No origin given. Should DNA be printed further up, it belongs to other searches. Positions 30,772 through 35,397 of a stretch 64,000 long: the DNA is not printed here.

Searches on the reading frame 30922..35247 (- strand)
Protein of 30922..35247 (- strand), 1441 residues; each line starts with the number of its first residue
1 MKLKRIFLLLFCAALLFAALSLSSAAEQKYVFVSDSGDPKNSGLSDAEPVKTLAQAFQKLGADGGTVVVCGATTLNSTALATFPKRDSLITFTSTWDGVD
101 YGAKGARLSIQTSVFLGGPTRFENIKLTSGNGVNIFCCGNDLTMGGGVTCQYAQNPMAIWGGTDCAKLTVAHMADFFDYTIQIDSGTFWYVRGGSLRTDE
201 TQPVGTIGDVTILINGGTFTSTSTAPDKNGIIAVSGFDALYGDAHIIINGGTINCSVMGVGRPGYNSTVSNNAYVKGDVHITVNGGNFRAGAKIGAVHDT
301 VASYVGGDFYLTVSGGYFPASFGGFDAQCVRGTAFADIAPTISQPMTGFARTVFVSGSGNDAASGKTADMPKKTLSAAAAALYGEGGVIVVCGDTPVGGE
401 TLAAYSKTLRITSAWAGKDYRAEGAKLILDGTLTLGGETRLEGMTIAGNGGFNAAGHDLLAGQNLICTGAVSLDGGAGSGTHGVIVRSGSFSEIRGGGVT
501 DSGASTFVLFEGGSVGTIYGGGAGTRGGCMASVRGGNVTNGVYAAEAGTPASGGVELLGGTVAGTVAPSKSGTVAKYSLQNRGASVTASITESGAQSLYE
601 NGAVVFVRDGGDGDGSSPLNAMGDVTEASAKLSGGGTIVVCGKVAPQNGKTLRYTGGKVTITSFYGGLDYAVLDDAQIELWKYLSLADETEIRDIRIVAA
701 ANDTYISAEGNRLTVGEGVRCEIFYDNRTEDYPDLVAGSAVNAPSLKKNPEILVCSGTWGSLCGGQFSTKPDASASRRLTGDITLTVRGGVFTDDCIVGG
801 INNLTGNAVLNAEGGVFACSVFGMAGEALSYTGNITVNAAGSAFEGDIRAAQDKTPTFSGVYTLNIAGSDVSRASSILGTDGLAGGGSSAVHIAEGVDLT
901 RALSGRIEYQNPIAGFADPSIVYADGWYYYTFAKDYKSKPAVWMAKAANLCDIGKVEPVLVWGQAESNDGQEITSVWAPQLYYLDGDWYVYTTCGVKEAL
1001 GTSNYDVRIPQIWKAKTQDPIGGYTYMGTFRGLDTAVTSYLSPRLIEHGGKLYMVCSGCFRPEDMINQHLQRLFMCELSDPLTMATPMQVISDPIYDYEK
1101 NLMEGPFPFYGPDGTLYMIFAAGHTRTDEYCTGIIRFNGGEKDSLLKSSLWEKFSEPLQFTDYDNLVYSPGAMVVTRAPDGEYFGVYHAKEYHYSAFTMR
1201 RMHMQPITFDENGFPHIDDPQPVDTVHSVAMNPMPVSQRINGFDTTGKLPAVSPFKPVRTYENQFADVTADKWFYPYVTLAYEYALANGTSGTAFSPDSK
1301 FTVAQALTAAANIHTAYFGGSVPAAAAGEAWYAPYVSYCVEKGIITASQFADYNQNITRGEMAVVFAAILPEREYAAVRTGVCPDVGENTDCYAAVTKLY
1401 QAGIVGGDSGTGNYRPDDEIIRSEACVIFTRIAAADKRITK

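Call 15: search_protein_families(library=pfam, proteins=[window:30922-35247:-])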
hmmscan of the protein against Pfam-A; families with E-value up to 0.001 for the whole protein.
window:30922-35247:- (1441 aa): 2 families
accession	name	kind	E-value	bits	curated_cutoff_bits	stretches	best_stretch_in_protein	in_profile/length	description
PF04616.20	Glyco_hydro_43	-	7.2e-33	114.6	32.2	1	909-1215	1-288/288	Glycosyl hydrolases family 43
PF00395.25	SLH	-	3.6e-15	56.1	20.8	1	1385-1426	4-44/44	S-layer homology domain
